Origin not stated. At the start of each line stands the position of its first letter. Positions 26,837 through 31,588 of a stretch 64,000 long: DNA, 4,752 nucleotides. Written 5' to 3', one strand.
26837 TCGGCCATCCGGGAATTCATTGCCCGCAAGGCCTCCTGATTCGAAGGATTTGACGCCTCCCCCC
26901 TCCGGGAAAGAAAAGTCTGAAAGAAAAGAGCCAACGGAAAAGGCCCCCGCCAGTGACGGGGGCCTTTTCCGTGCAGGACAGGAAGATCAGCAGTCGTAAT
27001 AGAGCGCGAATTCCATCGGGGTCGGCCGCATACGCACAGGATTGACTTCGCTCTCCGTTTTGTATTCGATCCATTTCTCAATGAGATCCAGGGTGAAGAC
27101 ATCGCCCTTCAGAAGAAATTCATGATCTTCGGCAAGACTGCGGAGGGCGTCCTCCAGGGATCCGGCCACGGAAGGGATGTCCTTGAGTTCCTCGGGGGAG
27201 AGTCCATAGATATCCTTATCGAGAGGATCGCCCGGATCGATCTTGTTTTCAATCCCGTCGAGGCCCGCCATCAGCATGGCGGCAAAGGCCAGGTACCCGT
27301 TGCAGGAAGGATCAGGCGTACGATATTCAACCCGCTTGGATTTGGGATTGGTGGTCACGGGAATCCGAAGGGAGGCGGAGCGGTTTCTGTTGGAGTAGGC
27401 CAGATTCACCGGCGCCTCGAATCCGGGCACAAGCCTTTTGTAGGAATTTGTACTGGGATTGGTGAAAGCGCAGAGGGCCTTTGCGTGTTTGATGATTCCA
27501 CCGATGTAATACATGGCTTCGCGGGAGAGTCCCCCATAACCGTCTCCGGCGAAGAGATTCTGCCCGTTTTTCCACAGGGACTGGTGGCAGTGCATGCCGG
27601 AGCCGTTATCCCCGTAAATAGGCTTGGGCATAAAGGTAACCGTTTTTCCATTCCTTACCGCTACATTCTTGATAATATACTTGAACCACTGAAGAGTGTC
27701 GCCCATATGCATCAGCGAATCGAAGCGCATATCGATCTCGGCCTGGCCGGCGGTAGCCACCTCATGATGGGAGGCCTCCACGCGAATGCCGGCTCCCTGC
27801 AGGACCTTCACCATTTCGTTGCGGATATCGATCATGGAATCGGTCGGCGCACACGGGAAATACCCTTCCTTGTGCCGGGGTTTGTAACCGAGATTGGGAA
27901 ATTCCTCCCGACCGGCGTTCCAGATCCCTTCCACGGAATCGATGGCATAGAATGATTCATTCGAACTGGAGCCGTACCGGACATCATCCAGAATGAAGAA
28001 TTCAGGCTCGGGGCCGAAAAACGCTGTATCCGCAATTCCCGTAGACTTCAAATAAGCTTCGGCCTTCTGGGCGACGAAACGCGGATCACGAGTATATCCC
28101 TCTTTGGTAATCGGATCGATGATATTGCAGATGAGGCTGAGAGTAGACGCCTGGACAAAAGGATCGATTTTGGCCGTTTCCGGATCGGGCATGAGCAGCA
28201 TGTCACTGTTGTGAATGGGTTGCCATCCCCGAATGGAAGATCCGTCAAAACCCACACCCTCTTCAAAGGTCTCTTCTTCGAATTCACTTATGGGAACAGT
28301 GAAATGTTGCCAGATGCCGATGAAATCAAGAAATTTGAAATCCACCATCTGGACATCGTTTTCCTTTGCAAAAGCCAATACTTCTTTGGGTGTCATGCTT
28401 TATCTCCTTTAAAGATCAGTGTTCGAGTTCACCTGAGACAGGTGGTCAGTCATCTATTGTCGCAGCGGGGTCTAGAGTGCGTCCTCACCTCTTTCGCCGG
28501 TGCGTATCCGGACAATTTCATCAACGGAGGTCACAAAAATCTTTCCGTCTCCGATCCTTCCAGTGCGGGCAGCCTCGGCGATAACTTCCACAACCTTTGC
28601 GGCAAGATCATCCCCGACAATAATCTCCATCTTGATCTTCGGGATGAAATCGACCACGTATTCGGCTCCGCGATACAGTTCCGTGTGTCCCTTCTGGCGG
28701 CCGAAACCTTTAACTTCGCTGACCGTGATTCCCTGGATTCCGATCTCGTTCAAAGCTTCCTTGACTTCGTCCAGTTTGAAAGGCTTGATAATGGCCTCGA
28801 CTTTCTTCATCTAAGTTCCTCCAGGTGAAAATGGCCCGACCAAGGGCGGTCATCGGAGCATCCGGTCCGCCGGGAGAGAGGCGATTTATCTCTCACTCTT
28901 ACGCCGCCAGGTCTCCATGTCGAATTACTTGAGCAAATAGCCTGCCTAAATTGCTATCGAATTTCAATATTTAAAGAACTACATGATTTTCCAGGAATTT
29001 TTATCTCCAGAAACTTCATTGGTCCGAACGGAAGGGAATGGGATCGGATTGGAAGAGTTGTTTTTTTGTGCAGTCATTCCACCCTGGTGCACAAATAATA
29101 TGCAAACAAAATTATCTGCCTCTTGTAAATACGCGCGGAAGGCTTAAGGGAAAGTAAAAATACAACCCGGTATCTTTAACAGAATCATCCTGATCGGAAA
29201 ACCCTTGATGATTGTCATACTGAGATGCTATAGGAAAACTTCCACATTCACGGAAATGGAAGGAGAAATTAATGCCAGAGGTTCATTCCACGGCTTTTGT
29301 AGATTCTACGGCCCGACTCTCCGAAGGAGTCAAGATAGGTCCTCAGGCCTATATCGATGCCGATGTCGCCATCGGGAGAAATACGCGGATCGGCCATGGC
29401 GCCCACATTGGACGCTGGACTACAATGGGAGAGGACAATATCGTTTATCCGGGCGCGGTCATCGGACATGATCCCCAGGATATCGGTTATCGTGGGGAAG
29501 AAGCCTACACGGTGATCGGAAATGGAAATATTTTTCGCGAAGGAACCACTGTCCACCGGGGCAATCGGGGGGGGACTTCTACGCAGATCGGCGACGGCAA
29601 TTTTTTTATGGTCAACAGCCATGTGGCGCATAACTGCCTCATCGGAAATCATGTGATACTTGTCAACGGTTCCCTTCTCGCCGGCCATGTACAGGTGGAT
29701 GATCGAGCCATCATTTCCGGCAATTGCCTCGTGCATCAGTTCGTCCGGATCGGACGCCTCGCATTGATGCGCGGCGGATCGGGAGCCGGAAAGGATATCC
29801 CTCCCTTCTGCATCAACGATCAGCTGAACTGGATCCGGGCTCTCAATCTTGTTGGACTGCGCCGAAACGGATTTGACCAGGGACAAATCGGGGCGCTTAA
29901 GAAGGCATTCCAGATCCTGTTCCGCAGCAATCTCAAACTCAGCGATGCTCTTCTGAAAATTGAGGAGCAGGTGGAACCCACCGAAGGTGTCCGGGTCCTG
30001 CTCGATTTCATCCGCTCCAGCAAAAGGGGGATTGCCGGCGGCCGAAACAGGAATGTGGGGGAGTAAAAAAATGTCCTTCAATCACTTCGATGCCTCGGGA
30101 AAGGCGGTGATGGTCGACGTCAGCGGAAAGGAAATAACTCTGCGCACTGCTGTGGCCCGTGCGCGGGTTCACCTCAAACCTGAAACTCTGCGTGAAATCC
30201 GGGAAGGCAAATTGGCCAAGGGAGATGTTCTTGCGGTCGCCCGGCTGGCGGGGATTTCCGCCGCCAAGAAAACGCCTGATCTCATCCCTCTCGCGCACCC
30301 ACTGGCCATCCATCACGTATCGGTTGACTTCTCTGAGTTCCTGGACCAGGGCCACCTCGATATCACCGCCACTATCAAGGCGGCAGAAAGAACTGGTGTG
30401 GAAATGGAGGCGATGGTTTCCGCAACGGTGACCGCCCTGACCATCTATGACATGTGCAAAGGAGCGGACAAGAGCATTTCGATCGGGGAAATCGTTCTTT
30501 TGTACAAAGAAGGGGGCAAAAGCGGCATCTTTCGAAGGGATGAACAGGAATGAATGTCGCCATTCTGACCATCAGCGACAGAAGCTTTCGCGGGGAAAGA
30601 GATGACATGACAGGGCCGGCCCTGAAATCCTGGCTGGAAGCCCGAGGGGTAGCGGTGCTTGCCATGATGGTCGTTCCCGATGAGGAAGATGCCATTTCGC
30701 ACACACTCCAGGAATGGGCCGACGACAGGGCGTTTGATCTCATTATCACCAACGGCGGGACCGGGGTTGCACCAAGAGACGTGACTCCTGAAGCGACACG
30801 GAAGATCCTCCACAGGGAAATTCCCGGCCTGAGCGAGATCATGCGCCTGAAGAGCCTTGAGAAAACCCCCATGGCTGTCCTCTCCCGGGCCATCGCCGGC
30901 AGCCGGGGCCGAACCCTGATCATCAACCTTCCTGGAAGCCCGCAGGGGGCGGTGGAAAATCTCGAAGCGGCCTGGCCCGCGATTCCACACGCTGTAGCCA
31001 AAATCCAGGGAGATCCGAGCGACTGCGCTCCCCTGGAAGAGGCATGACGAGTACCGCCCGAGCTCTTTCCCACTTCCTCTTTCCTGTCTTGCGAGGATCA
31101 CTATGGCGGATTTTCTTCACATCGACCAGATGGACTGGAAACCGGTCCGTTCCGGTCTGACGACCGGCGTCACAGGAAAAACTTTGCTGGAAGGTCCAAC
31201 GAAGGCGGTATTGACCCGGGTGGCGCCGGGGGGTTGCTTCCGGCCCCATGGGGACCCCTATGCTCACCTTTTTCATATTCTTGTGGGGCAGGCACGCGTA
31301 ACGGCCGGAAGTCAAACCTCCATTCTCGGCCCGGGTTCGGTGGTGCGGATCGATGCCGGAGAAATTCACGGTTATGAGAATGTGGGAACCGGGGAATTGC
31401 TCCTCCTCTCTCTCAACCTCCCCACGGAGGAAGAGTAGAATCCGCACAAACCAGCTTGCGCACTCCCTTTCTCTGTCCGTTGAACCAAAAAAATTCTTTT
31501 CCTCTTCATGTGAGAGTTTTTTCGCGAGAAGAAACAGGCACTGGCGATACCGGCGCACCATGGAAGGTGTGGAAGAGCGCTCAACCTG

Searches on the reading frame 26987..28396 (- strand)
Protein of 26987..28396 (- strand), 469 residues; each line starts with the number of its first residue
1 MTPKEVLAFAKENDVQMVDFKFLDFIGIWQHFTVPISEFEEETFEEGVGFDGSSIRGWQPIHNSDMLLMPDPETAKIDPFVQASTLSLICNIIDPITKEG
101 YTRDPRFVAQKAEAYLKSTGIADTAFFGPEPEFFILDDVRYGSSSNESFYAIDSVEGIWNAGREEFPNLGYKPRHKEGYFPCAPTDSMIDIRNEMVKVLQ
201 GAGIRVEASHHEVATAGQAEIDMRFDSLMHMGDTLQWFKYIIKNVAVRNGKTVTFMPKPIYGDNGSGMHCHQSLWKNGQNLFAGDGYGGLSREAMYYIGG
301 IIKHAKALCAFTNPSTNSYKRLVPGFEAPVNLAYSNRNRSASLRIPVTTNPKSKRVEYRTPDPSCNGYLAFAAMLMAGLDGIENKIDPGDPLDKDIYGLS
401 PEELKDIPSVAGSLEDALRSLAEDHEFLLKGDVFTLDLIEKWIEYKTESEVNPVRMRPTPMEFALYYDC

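Call 27: find_encoding_contigs(protein=window:26987-28396:-, flank=10000, max_places=3)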
Protein window:26987-28396:- (469 aa): 1 contig read that carries it; 1 place shown.
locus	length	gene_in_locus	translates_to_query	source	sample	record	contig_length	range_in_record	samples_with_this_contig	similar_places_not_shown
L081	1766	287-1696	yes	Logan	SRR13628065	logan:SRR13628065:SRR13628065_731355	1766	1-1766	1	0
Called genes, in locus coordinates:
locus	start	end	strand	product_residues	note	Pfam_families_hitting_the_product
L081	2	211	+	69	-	?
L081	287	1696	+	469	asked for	PF03951:Gln-synt_N, PF00120:Gln-synt_C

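Call 54: list_cluster_members(proteins=[window:26987-28396:-, window:28472-28810:-, window:23068-25353:+, window:37780-39108:+, window:4119-4928:-, window:6290-7501:-])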
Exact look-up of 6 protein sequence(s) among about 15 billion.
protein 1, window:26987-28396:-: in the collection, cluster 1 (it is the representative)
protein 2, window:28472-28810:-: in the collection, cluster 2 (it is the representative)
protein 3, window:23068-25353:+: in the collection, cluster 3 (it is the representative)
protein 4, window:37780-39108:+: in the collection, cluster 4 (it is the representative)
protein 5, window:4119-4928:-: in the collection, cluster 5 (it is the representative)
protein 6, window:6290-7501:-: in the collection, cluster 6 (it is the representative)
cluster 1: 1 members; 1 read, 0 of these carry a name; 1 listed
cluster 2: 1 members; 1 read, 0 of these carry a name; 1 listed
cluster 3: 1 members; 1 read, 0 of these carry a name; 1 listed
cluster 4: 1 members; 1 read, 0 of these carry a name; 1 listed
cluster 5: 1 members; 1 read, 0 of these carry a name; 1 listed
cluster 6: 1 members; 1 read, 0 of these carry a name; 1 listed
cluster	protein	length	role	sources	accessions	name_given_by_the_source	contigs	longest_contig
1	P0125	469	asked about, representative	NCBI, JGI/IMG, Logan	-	-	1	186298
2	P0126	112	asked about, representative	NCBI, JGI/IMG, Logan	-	-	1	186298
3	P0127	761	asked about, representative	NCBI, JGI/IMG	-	-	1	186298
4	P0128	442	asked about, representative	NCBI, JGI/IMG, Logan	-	-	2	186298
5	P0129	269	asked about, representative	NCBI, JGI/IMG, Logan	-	-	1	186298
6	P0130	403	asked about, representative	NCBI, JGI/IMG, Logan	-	-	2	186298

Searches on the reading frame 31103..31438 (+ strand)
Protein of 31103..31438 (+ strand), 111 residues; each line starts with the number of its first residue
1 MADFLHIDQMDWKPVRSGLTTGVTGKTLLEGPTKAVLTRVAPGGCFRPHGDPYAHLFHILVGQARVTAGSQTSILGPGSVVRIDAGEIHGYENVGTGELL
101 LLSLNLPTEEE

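Call 49: search_protein_families(library=pfam, proteins=[window:31103-31438:+], max_evalue=0.001)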
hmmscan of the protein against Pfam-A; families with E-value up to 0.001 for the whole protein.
window:31103-31438:+ (111 aa): 4 families
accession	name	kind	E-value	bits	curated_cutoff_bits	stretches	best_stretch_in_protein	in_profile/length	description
PF07883.17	Cupin_2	-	2.5e-12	46.7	27.2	1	37-103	2-68/70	Cupin domain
PF02311.25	AraC_binding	-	8.6e-07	29.2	21.1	1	46-107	16-77/135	AraC-like ligand binding domain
PF12973.13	Cupin_7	-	4.3e-05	23.7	27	1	4-101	5-98/105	ChrR Cupin-like domain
PF05899.18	Cupin_3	-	0.00088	19.4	23.5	0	51-87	24-60/74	EutQ-like cupin domain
